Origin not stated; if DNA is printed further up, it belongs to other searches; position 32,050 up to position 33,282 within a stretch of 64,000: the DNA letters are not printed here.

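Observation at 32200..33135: GLIC/ELIC-type pentameric ligand-gated ion channel in an archaeon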

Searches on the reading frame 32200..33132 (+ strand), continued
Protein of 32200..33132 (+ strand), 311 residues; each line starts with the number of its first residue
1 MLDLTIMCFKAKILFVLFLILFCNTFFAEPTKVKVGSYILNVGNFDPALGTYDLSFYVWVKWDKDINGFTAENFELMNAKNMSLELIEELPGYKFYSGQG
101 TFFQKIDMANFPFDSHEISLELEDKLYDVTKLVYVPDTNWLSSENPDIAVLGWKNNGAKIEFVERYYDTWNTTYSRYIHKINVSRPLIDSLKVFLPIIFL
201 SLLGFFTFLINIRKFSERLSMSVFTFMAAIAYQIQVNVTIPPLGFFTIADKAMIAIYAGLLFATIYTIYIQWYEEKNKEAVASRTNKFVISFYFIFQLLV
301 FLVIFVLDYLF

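Call 21: search_solved_structures(query=A2, max_evalue=0.001, show_alignments=2)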
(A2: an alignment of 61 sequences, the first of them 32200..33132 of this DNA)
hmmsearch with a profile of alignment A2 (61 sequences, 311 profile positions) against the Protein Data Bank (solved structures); distinct sequences matched with E-value up to 0.001: 305 (the best 60 are shown).
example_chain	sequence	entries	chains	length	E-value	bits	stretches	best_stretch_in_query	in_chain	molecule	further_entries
6hja_A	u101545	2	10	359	2.5e-39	138.2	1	24-310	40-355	Proton-gated ion channel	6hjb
6f11_A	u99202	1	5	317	2.5e-39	138.2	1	33-310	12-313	Proton-gated ion channel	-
6f12_A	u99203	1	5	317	3.4e-39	137.8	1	33-310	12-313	Proton-gated ion channel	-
6f0u_A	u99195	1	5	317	3.6e-39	137.7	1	33-310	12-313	Proton-gated ion channel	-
6f0n_A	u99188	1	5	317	4e-39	137.6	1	33-310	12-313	Proton-gated ion channel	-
6f0z_A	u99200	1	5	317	4.8e-39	137.3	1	33-310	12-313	Proton-gated ion channel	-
4ilc_A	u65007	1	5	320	5e-39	137.3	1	33-310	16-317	Proton-gated ion channel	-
6f0m_A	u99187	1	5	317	5.2e-39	137.2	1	33-310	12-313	Proton-gated ion channel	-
6f0r_A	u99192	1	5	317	5.4e-39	137.2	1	33-310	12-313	Proton-gated ion channel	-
6f16_A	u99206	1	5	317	5.6e-39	137.1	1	33-310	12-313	Proton-gated ion channel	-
5mzr_A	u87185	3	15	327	5.8e-39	137.1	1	33-310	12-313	Proton-gated ion channel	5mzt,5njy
4qh1_A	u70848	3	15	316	6.1e-39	137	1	33-310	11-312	Proton-gated ion channel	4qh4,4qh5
2xq3_A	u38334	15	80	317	6.2e-39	137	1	33-310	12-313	GLR4197 PROTEIN | Proton-gated ion channel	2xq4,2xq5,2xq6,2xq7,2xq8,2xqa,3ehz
6f0j_A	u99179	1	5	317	6.2e-39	136.9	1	33-310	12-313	Proton-gated ion channel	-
3eam_A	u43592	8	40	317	6.4e-39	136.9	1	33-310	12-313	Glr4197 protein | Proton-gated ion channel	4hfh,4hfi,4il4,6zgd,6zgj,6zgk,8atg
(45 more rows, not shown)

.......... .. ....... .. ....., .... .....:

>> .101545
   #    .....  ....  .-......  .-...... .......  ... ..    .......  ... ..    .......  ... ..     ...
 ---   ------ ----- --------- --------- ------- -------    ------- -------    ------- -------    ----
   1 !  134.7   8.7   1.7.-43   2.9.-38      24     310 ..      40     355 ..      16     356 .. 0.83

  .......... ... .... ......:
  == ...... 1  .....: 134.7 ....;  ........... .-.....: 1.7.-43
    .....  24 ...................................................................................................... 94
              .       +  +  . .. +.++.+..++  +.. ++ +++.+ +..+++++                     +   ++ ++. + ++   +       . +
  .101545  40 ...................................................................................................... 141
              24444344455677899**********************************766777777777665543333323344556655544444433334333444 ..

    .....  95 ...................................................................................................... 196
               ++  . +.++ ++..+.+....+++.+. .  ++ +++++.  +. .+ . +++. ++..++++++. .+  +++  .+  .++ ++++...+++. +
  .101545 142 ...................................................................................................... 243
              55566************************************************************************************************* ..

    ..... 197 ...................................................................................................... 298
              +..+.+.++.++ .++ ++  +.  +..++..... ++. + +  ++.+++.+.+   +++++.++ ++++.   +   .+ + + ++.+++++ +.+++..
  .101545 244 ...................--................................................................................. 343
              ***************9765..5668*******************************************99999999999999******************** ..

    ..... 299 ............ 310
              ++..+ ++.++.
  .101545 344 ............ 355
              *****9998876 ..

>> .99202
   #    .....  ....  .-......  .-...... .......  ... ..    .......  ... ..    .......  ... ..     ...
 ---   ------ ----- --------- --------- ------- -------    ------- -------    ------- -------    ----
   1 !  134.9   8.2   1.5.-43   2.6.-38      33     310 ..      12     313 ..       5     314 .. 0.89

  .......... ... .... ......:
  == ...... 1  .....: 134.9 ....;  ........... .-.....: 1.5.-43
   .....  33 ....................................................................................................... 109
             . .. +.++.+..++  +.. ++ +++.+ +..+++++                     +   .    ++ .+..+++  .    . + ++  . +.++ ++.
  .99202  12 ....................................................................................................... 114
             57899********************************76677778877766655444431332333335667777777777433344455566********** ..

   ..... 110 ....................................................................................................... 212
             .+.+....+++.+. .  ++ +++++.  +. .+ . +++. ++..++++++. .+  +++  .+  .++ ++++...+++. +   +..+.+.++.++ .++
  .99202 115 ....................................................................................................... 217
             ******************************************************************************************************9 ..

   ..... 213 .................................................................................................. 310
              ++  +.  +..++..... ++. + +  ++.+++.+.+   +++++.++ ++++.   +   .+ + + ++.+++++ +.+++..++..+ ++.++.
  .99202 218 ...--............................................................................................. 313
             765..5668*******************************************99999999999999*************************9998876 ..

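Call 22: find_homologous_proteins(query=A2, max_evalue=1e-10)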
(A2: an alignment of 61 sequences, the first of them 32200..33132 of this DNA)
Query A2 (61 sequences) (311 aa, profile of the alignment): 18 proteins with E <= 1e-10 among 8000 candidates.
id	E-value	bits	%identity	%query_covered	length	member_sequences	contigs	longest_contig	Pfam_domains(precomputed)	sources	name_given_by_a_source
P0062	4.1e-96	340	25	87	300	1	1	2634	-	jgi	jgi:hypothetical protein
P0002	5.2e-96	339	67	91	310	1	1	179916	-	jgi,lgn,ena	-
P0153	1.7e-94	334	24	86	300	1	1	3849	-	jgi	jgi:hypothetical protein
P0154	5.1e-94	333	25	85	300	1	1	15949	-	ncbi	-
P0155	7.0e-94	332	24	81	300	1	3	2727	-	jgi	jgi:hypothetical protein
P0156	1.5e-91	325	23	86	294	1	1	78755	-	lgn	-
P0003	8.0e-90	319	58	98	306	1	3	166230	-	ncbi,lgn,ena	ncbi:MAG: hypothetical protein AABW59_02725 [archaeon]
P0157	2.9e-89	317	24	85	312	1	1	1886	-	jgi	jgi:hypothetical protein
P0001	1.4e-88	315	100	98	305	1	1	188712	-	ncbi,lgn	-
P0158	2.0e-88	314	24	95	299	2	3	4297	-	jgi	jgi:hypothetical protein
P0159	2.8e-86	307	23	80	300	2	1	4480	-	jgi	jgi:hypothetical protein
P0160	1.0e-85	306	23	74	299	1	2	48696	-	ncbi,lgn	-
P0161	1.0e-84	302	23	74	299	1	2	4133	-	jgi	jgi:hypothetical protein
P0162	6.8e-84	300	21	72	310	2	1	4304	PF02931.29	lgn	-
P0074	2.7e-81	291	28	83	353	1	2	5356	-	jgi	jgi:hypothetical protein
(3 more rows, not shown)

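Call 24: find_related_loci(query=A1, collection=genome_contigs, flank=10000)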
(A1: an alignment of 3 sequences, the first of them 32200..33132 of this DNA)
Query A1 (311 aa) in genome_contigs; peptide patterns used: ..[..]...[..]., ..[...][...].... (x = any residue, [..] = any of these).
98 stretches matched a pattern; 8 encode a relative of the query (tblastn E <= 1e-3); 8 distinct loci.
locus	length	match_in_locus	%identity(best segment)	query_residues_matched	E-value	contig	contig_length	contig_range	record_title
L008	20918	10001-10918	58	7-311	3e-120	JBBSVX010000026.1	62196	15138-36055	MAG: archaeon isolate H43-bin240_1 H43_bin240_1_000000000026, whole genome shotgun sequence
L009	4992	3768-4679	25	4-276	1e-16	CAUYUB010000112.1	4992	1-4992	Gammaproteobacteria bacterium strain CCP3-SC15AN1 genome assembly, contig: CCP3SC15_Contig_200, whole genome shotgun seq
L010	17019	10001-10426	33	30-169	8e-16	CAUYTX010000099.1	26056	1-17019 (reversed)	Gammaproteobacteria bacterium strain CCP3-SC1AL1 genome assembly, contig: CCP3SC1AL1_Contig_18, whole genome shotgun seq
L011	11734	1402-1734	34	28-135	2e-13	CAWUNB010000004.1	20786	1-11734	MAG: uncultured Thiotrichales bacterium isolate SRR1522971_concoct_148_1705335402 genome assembly, contig: ERZ11848521.7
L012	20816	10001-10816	23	30-305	2e-9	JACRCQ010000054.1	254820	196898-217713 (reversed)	MAG: Deltaproteobacteria bacterium isolate NC_groundwater_1650_Pr3_B-0.1um_66_101 SR-2_scaffold_141_2048040, whole genom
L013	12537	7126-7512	25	35-161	2e-9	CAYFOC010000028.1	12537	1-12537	MAG TPA_asm: uncultured Methylococcus sp. isolate ERP107066_co1_45 genome assembly, contig: NODE_3832_length_12537_cov_9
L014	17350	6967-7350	26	35-160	2e-8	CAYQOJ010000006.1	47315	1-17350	MAG TPA_asm: uncultured Methylococcus sp. isolate SRP193358_co1_668 genome assembly, contig: NODE_1364_length_47315_cov_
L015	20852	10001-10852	22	35-306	3e-7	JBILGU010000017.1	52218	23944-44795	MAG: Methylococcaceae bacterium isolate ME2016-09-28_3300042471_group7_bin98 Rohwer_bin2416_scaffold_186_c1, whole genom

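Call 25: list_cluster_members(proteins=[P0001, P0002, P0003, P0004, P0005, P0006, P0007, P0008, P0009, P0010])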
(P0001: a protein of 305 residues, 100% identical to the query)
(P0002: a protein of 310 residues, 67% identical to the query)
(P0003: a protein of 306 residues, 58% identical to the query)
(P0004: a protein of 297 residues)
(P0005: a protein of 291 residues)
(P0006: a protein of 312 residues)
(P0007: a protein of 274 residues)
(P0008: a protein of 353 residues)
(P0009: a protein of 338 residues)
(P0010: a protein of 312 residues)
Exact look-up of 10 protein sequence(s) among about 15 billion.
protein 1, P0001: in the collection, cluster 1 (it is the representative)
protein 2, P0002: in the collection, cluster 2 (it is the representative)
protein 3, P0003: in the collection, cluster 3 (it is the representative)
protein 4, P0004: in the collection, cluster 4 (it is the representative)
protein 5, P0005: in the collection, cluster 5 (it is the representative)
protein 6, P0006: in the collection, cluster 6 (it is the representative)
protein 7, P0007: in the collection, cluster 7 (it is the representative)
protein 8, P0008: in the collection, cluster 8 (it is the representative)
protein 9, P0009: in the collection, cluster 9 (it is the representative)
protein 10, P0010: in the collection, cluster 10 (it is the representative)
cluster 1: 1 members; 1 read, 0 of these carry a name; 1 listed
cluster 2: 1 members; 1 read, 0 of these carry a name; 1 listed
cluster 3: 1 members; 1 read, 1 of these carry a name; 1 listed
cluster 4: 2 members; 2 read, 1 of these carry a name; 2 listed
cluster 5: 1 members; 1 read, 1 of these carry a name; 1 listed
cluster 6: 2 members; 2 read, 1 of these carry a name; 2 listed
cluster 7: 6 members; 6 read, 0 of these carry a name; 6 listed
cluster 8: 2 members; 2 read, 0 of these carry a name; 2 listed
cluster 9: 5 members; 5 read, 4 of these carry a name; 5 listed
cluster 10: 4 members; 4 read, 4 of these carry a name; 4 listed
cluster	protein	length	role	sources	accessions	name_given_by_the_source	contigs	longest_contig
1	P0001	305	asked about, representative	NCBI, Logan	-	-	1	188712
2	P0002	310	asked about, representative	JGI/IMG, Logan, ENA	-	-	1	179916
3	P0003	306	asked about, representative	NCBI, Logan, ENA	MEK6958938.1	MAG: hypothetical protein AABW59_02725 [archaeon]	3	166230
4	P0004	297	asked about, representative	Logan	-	-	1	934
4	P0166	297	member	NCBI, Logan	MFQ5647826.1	MAG: hypothetical protein ACE5FW_01190 [Candidatus Aenigmatarchaeota archaeon]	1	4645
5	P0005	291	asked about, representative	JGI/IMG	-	hypothetical protein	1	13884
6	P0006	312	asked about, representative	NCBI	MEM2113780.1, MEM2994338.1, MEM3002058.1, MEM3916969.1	MAG: hypothetical protein QW572_08115 [Candidatus Nitrosocaldus sp.]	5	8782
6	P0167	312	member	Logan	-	-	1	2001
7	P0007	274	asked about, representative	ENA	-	-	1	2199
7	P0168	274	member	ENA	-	-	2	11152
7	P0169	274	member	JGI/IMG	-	-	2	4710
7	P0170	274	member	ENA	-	-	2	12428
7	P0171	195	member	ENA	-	-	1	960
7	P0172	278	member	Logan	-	-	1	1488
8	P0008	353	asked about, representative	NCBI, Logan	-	-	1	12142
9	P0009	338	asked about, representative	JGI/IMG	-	hypothetical protein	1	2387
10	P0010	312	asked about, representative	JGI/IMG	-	hypothetical protein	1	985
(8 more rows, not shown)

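Call 34: predict_structure(alignment_id=A2)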
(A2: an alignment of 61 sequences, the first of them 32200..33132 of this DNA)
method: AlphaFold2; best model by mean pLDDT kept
length: 311 residues; sequences in the alignment: 61
mean_pLDDT: 95.8   pTM: 0.84
mean pLDDT of the five models: 95.8, 95.2, 95.1, 95.1, 95.0
residues with pLDDT >= 90: 290; 70-90: 18; 50-70: 3; < 50: 0
segments of 3 or more residues with pLDDT < 50: none
pLDDT, mean of each block of 10 residues (from residue 1): 74 91 87 98 96 98 95 96 98 98 96 97 98 95 95 97 98 98 97 97 98 98 98 95 95 98 98 98 98 97 96 91
secondary structure, 60 per line:
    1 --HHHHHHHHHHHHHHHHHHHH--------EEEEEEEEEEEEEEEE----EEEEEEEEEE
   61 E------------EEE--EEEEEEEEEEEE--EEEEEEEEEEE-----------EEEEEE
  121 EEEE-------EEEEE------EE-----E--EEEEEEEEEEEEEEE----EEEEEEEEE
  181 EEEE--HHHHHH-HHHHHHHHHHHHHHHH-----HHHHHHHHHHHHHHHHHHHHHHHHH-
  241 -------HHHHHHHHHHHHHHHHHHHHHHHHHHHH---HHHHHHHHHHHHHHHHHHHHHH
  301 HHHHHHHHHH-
elements in order: H3-22 E31-46 E51-61 E74-76 E79-90 E93-103 E115-124 E132-136 E153-167 E172-184 H187-192 H194-209 H215-239 H248-275 H279-310

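Call 36: fold_search(model_id=the predicted structure, library=pdb)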
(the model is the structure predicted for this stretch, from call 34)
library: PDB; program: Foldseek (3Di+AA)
matches with E <= 10: 1439; with E <= 0.001: 1108
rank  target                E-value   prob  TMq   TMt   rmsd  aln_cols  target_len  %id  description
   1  6f0i_A                8.2e-21  1.00  0.76  0.76   4.0       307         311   17  GLIC mutant E26A (released 2018-01-10)
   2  6f0u_A                8.7e-21  1.00  0.78  0.78   3.7       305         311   16  GLIC mutant E35A (released 2018-01-10)
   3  5mzr_A                9.8e-21  1.00  0.76  0.76   4.1       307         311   17  X-ray structure of the H235Q mutant of GLIC in complex with propofol (released 2018-02-14)
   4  4ila_E                1.2e-20  1.00  0.76  0.77   3.5       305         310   17  The pentameric ligand-gated ion channel GLIC A237F in complex with Cesium (released 2013-02-20)
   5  6hy5_A                1.5e-20  1.00  0.77  0.77   3.9       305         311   16  THE GLIC PENTAMERIC LIGAND-GATED ION CHANNEL MUTANT Q193C (released 2018-12-19)
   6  4hfb_A                1.8e-20  1.00  0.77  0.77   3.9       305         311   16  The GLIC pentameric Ligand-Gated Ion Channel F14'A ethanol-sensitive mutant (Apo) (released 2013-04-17)
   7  6f12_A                2.0e-20  1.00  0.76  0.76   4.0       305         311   17  GLIC mutant E181A (released 2018-01-10)
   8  6f0m_A                2.6e-20  1.00  0.76  0.76   3.5       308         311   17  GLIC mutant E35Q (released 2018-01-10)
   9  6f0n_A                2.7e-20  1.00  0.76  0.76   4.0       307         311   17  GLIC mutant E82A (released 2018-01-10)
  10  6f0j_A                2.9e-20  1.00  0.76  0.76   4.0       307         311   17  GLIC mutant E26A (released 2018-01-10)
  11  6hz1_A                2.9e-20  1.00  0.75  0.75   4.8       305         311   17  THE GLIC PENTAMERIC LIGAND-GATED ION CHANNEL MUTANT E243C (released 2018-12-19)
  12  6f16_A                3.0e-20  1.00  0.75  0.75   4.1       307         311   17  GLIC mutant H277Q (released 2018-01-10)
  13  6f10_A                3.2e-20  1.00  0.77  0.77   3.9       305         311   16  GLIC mutant D88N (released 2018-01-10)
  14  6hyw_A                3.2e-20  1.00  0.75  0.75   4.1       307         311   17  THE GLIC PENTAMERIC LIGAND-GATED ION CHANNEL MUTANT Y119F (released 2018-12-19)
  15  6f13_A                3.2e-20  1.00  0.75  0.75   4.8       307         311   17  GLIC mutant E75A (released 2018-01-10)
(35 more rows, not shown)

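Call 47: list_cluster_members(proteins=[P0053, P0018, P0017, P0019, P0020, P0021, P0022, P0023, P0024, P0040])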
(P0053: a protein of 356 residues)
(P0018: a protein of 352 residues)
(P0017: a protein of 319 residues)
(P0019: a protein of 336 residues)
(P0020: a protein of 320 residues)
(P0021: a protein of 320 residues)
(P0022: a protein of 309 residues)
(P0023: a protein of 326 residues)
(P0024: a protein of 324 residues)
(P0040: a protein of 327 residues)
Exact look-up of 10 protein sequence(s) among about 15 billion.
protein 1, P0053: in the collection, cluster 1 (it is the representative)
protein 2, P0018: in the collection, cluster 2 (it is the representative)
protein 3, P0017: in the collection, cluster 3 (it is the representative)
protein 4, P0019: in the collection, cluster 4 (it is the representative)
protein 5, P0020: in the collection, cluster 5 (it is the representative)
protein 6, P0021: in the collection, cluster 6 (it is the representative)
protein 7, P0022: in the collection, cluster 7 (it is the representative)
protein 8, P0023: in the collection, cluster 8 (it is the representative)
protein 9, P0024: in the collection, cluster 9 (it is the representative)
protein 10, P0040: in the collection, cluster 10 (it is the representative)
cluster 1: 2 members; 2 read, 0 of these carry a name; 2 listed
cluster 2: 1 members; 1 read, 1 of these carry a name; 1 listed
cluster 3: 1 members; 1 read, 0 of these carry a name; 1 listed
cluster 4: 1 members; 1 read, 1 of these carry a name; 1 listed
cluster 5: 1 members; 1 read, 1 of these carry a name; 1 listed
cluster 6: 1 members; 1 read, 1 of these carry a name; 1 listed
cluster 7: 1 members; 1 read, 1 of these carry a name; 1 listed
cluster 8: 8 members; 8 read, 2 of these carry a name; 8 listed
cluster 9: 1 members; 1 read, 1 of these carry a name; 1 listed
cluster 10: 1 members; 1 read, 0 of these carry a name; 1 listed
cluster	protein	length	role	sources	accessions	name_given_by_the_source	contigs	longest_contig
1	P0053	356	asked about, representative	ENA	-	-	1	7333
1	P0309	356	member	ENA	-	-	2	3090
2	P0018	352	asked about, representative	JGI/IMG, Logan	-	hypothetical protein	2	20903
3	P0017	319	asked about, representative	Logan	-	-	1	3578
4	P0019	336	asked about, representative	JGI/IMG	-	hypothetical protein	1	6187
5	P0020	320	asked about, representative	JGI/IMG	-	hypothetical protein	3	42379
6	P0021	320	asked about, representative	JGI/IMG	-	hypothetical protein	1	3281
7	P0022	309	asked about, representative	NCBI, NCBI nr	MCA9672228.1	MAG: hypothetical protein KC503_41825 [Myxococcales bacterium] | hypothetical protein [Myxococcales bacterium]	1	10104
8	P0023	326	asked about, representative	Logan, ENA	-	-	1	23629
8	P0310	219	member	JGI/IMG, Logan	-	hypothetical protein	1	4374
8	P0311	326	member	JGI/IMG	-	hypothetical protein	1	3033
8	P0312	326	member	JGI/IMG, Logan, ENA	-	-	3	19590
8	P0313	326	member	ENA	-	-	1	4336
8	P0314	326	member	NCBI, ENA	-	-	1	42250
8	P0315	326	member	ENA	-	-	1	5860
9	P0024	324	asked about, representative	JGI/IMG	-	hypothetical protein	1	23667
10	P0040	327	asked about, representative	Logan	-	-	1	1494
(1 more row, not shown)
